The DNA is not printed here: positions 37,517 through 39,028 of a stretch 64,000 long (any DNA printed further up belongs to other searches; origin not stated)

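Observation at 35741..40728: Candidate undescribed Gram-positive Arn-like pathway for an N-acylated 4-amino-6-deoxyhexose carried on a lipid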

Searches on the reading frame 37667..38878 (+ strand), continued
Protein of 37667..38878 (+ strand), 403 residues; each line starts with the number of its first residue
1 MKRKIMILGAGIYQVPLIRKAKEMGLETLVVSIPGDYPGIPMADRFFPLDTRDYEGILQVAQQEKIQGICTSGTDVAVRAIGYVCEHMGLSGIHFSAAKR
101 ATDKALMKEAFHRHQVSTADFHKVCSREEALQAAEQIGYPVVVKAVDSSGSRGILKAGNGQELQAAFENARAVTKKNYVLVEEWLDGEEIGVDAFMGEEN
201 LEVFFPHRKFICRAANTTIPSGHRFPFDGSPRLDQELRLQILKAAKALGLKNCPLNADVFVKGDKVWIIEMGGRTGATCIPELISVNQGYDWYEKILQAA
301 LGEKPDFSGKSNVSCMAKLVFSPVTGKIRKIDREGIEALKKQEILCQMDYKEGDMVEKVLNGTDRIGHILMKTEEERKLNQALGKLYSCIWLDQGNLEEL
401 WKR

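Call 41: search_protein_families(library=ncbifam, proteins=[L077:7829-8821:-, L057:11984-13204:+, L073:14166-15518:+, L072:11207-13198:-, L068:6893-7975:+, L068:14433-15317:+], max_evalue=0.01)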
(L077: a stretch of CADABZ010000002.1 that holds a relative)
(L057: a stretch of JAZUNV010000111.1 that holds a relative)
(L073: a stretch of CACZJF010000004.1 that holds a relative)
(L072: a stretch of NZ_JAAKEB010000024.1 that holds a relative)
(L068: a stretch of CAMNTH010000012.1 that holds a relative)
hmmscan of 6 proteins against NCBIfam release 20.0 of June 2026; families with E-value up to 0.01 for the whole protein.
L077:7829-8821:- (330 aa): 0 families

L057:11984-13204:+ (406 aa): 0 families

L073:14166-15518:+ (450 aa): 6 families
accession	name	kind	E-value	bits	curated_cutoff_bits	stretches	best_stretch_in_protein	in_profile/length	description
TIGR02155.1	PA_CoA_ligase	equivalog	9.4e-18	63.9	646.3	1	52-353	7-319/422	phenylacetate--CoA ligase PaaK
NF041878.1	paak_haloarch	equivalog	2.4e-17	62.7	700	2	52-143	12-105/427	phenylacetate--CoA ligase PaaK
NF053551.1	FlxY_rubin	equivalog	2.7e-15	56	520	1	52-413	8-388/424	flexirubin biosynthesis putative acyl-CoA ligase FlxY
NF045666.1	DVU1553_fam_AMP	equivalog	4.4e-14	52.3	300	1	49-337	19-312/331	DVU_1553 family AMP-dependent CoA ligase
NF041217.1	BagE_FevW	exception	1.2e-09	37.6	800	2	48-158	8-109/424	bagremycin/ferroverdin synthetase BagE/FevW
TIGR03335.1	F390_ftsA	equivalog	7.9e-08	31.4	458.7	1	56-333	17-306/445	coenzyme F390 synthetase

L072:11207-13198:- (663 aa): 0 families

L068:6893-7975:+ (360 aa): 26 families (the best 25 are shown)
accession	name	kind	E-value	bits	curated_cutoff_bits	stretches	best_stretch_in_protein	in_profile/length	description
TIGR01181.1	dTDP_gluc_dehyt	equivalog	1.1e-144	481.4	365.1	1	4-344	2-321/321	dTDP-glucose 4,6-dehydratase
NF007490.0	PRK10084.1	subfamily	1.1e-133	445.8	649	1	4-359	3-359/361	dTDP-glucose 4,6-dehydratase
NF007582.0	PRK10217.1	equivalog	3.4e-129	431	698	1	1-351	1-348/355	dTDP-glucose 4,6-dehydratase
TIGR04180.1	EDH_00030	hypoth_equivalog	2.4e-36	125.3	475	1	5-273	2-257/297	NAD-dependent 4,6-dehydratase LegB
TIGR01179.1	galE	equivalog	2.7e-32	111.9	262.3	1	5-335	3-326/332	UDP-glucose 4-epimerase GalE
TIGR02622.1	CDP_4_6_dhtase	equivalog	3.1e-29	102.2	278.45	1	2-348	5-347/352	CDP-glucose 4,6-dehydratase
NF007956.0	PRK10675.1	subfamily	7.8e-19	68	394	1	4-265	3-273/338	UDP-glucose 4-epimerase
TIGR02197.1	heptose_epim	equivalog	1.6e-18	66.9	274.6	1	5-333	2-312/316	ADP-glyceromanno-heptose 6-epimerase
TIGR01472.1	gmd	equivalog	3e-17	62.9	415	1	5-241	4-238/342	GDP-mannose 4,6-dehydratase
NF011728.1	PRK15181.1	equivalog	1.1e-15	57.5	760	1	2-337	16-340/348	Vi polysaccharide biosynthesis UDP-N-acetylglucosaminuronic acid C-4 epimerase TviC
TIGR03466.1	HpnA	hypoth_equivalog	2.4e-13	49.7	367.65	1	3-275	2-245/327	hopanoid-associated sugar epimerase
TIGR01214.1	rmlD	equivalog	2.4e-11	43.3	224.05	1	5-179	3-141/285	dTDP-4-dehydrorhamnose reductase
TIGR03589.1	PseB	equivalog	8.5e-11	41.4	407.75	1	2-114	5-112/324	UDP-N-acetylglucosamine 4,6-dehydratase (inverting)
NF043036.1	ErythonDh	equivalog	1.8e-10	40.6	325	1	5-176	4-163/321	D-erythronate dehydrogenase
NF052578.1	StrlDmthSdmBMthl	equivalog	3.6e-09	36.8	600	1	3-282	2-251/328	sterol demethylase protein SdmB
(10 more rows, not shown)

L068:14433-15317:+ (294 aa): 31 families (the best 25 are shown)
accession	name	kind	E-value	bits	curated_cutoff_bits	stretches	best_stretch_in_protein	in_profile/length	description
TIGR01207.1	rmlA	equivalog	3.7e-147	489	360.65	1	4-291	1-285/286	glucose-1-phosphate thymidylyltransferase RfbA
NF012024.0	PRK15480.1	equivalog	1.3e-132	441.3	588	1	3-293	4-291/292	glucose-1-phosphate thymidylyltransferase RfbA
TIGR01208.1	rmlA_long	equivalog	1.3e-52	178.9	320.25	1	4-242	1-234/353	glucose-1-phosphate thymidylyltransferase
TIGR03992.1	Arch_glmU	subfamily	3.4e-41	141.4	292.1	1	3-241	1-226/393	bifunctional sugar-1-phosphate nucleotidylyltransferase/acetyltransferase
NF041313.1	UDPGP_AglF_Halo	equivalog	2.5e-31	109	400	1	3-213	1-206/234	UTP--glucose-1-phosphate uridylyltransferase AglF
NF041173.1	Sug_nt_acttase_Thmprot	equivalog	5.9e-29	101.2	600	1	3-241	1-226/405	bifunctional sugar-1-phosphate nucleotidylyltransferase/acetyltransferase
NF052502.1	man1P_GTase_Rv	exception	3.3e-27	95.3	440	1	5-242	3-231/352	mannose-1-phosphate guanylyltransferase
TIGR01099.1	galU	equivalog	8.7e-26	91.1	326.8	2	75-218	94-243/261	UTP--glucose-1-phosphate uridylyltransferase GalU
NF045761.1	NAMPUrTaseMurU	equivalog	3.8e-16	59.6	250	1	3-218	1-205/226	N-acetylmuramate alpha-1-phosphate uridylyltransferase MurU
NF009928.0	PRK13389.1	equivalog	5.8e-15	55.2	548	2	4-55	10-61/302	UTP--glucose-1-phosphate uridylyltransferase GalU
NF003670.0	PRK05293.1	equivalog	9.6e-13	47.8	470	1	5-186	7-201/382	glucose-1-phosphate adenylyltransferase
NF007516.0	PRK10122.1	equivalog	1.4e-12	47.4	534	1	3-55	4-56/297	UTP--glucose-1-phosphate uridylyltransferase GalF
NF049965.1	GlMnHpPGnyltfHddC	equivalog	4.7e-12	46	300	1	3-187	1-173/221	D-glycero-D-manno-heptose 1-phosphate guanosyltransferase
TIGR02091.1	glgC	equivalog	4.8e-12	45.6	424.9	2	5-55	3-54/364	glucose-1-phosphate adenylyltransferase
NF001947.0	PRK00725.1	subfamily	4.3e-10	38.9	470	1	6-171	20-198/426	glucose-1-phosphate adenylyltransferase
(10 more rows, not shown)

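Call 49: search_solved_structures(query=L077:7829-8821:-, max_evalue=1)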
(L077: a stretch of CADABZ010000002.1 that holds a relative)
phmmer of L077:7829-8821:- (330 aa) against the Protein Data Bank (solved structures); distinct sequences matched with E-value up to 1: 1.
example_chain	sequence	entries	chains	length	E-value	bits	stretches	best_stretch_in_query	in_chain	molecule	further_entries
9ngu_Aj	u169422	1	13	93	0.063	16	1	54-130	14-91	Secreted protein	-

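Call 54: predict_structure(alignment_id=A1)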
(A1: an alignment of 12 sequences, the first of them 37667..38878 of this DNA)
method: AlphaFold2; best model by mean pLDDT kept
length: 403 residues; sequences in the alignment: 12
mean_pLDDT: 92.2   pTM: 0.90
mean pLDDT of the five models: 92.2, 91.1, 90.0, 89.4, 89.0
residues with pLDDT >= 90: 324; 70-90: 65; 50-70: 14; < 50: 0
segments of 3 or more residues with pLDDT < 50: none
pLDDT, mean of each block of 10 residues (from residue 1): 91 90 98 91 96 95 97 85 97 93 92 96 96 97 80 78 93 90 93 95 95 74 93 97 98 94 95 87 94 95 88 93 94 96 91 90 84 96 97 96 90
secondary structure, 60 per line:
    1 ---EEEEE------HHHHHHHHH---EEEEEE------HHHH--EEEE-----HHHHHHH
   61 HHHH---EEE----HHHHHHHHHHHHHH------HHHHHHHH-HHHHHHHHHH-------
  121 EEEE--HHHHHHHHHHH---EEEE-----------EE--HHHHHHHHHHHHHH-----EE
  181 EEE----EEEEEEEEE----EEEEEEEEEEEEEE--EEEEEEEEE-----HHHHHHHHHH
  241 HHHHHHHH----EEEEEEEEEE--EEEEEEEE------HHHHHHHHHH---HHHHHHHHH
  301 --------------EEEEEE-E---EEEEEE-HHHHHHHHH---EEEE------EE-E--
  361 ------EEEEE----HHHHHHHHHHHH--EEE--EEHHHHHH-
elements in order: E4-8 H15-23 E27-32 H39-42 E45-48 H54-64 E68-70 H75-88 H95-102 H104-113 E121-124 H127-137 E141-144 H160-173 E179-183 E188-196 E201-214 E217-225 H231-248 E253-262 E265-272 H279-288 H292-300 E315-320 E326-331 H333-341 E345-348 E367-371 H376-387 E390-392 H397-402

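Call 56: fold_search(model_id=the predicted structure, library=pdb)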
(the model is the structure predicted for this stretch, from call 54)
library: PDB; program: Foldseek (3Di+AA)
matches with E <= 10: 1975; with E <= 0.001: 603
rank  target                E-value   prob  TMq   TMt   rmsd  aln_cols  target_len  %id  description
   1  4dim                  3.1e-41  1.00  0.81  0.83   4.0       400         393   30  Crystal structure of phosphoribosylglycinamide synthetase from Anaerococcus prevotii (released 2012-02-29)
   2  4wd3_A                9.6e-27  1.00  0.68  0.70   5.5       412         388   18  Crystal structure of an L-amino acid ligase RizA (released 2015-09-09)
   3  2dwc_B                1.6e-26  1.00  0.76  0.75   4.4       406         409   20  Crystal structure of Probable phosphoribosylglycinamide formyl transferase from Pyrococcus horikoshii OT3 complexed wi (released 2007-02-10)
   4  3vot_B                3.6e-26  1.00  0.79  0.81   3.7       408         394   19  Crystal structure of L-amino acid ligase from Bacillus licheniformis (released 2012-11-07)
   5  8xl6_A                4.3e-26  1.00  0.65  0.42   7.5       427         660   19  Structure of human 3-methylcrotonyl-CoA carboxylase at apo-state (MCC-Apo) (released 2024-10-30)
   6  2dwc_A                4.9e-26  1.00  0.75  0.75   4.5       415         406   18  Crystal structure of Probable phosphoribosylglycinamide formyl transferase from Pyrococcus horikoshii OT3 complexed wi (released 2007-02-10)
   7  3jzi_B                9.0e-26  1.00  0.75  0.68   4.8       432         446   17  Crystal structure of biotin carboxylase from E. Coli in complex with benzimidazole series (released 2009-11-03)
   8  7ybu_A                1.2e-25  1.00  0.65  0.41   8.6       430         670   15  Human propionyl-coenzyme A carboxylase (released 2023-07-05)
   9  3ouz_A                1.7e-25  1.00  0.78  0.71   4.0       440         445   18  Crystal Structure of Biotin Carboxylase-ADP complex from Campylobacter jejuni (released 2010-10-13)
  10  3ouz_B                2.5e-25  1.00  0.79  0.72   4.1       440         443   18  Crystal Structure of Biotin Carboxylase-ADP complex from Campylobacter jejuni (released 2010-10-13)
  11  8rth_A                2.8e-25  1.00  0.67  0.43   6.5       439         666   17  Trypanosoma brucei 3-methylcrotonyl-CoA carboxylase (released 2024-04-17)
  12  2czg_A                3.2e-25  1.00  0.75  0.75   4.5       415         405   18  Crystal structure of Probable phosphoribosylglycinamide formyl transferase (PH0318) from Pyrococcus horikoshii OT3 (released 2006-01-13)
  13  7kct_A                3.4e-25  1.00  0.79  0.71   3.9       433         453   19  Crystal Structure of the Hydrogenobacter thermophilus 2-Oxoglutarate Carboxylase (OGC) Biotin Carboxylase (BC) Domain  (released 2021-01-27)
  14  8zux_A                4.3e-25  1.00  0.78  0.55   4.2       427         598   16  Structure of G668R-hPCC (released 2025-11-19)
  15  2vpq_A                4.6e-25  1.00  0.78  0.71   4.1       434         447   17  Crystal structure of biotin carboxylase from S. aureus complexed with AMPPNP (released 2008-09-09)
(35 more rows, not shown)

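Call 57: search_protein_representatives(protein=window:37667-38878:+)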
Query: 403 residues. Proteins with E-value up to 0.001 (for the whole library): 10536; up to 1e-10: 5043; up to 1e-30: 750. The best 150 are listed.
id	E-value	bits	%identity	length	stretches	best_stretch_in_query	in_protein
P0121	1.1e-130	452.9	36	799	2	2-374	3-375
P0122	5.3e-117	407.9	48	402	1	3-403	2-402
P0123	7.5e-112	390.9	48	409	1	3-402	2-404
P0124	1.4e-111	390.0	58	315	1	6-308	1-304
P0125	2.8e-103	362.7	33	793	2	3-373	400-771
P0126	5.0e-101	355.2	32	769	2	3-381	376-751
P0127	4.5e-98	345.5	46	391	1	24-402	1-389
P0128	6.6e-97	341.7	45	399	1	4-380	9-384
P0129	6.1e-96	338.5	45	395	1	3-373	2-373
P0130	9.8e-96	337.8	47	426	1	2-381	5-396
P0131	9.2e-95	334.6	46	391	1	8-372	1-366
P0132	1.6e-92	327.3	42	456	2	3-303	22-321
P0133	1.5e-91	324.0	44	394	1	3-386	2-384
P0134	1.1e-90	321.2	44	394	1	3-378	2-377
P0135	3.7e-90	319.5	45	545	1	4-383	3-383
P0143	1.4e-85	304.4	32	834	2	3-301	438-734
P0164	2.4e-75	270.7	39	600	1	1-371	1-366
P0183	5.3e-70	253.1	38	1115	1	3-392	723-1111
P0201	7.6e-64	232.8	38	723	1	2-381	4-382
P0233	1.3e-58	215.6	34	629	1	3-387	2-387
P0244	6.1e-56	206.8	34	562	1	1-378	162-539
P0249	4.9e-55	203.8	34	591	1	3-388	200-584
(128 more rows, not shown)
